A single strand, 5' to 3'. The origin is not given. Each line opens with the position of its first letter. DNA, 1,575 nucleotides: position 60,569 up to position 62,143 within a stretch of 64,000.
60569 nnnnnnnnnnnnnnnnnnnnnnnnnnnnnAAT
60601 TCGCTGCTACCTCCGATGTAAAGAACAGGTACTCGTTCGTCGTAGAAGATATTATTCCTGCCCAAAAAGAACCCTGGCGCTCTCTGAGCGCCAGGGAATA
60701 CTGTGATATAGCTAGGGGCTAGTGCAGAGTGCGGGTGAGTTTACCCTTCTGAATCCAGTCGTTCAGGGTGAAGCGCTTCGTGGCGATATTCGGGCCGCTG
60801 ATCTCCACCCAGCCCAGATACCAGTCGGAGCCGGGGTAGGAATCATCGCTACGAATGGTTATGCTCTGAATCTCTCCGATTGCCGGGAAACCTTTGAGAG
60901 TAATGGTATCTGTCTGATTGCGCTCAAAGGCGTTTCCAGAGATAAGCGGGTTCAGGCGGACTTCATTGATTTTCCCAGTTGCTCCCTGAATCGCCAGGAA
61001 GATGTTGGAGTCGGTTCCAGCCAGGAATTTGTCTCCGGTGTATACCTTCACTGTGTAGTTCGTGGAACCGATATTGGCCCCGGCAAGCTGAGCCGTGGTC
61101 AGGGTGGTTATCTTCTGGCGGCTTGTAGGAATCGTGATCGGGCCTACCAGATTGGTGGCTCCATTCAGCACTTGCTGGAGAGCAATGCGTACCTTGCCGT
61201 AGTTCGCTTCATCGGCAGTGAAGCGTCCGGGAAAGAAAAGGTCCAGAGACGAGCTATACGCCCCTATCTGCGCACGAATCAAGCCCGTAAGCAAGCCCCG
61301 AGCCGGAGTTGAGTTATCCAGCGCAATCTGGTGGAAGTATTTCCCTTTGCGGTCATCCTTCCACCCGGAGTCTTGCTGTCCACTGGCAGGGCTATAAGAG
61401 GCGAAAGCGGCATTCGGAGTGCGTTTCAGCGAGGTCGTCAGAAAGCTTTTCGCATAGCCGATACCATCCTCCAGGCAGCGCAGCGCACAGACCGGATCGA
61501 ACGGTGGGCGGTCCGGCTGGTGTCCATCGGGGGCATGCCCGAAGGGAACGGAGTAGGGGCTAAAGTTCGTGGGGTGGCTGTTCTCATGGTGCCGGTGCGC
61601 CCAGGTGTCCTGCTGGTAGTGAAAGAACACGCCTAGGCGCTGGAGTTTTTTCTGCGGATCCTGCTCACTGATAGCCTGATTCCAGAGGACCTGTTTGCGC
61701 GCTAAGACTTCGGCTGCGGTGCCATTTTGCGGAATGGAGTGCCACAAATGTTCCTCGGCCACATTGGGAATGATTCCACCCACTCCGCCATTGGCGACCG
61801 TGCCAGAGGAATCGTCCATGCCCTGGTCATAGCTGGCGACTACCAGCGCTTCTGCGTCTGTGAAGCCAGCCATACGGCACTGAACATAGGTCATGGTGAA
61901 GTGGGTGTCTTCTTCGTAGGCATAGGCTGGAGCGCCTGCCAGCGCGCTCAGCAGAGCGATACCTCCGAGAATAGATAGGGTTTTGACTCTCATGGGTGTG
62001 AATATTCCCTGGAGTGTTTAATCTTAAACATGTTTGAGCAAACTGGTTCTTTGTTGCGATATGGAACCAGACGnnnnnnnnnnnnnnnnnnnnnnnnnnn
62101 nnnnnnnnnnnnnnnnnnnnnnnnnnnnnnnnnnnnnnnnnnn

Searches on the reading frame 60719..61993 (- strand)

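Call 49: search_protein_families(library=pfam, proteins=[window:60719-61993:-], max_evalue=0.001)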
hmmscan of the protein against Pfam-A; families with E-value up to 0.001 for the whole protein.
window:60719-61993:- (424 aa): 2 families
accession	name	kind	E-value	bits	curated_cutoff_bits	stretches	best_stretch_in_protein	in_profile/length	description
PF01477.28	PLAT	-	3.6e-15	57.1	23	1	313-423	1-116/117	PLAT/LH2 domain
PF20551.3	DUF6765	-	1.6e-11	44.8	26.6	2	28-67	3-42/325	Family of unknown function (DUF6765)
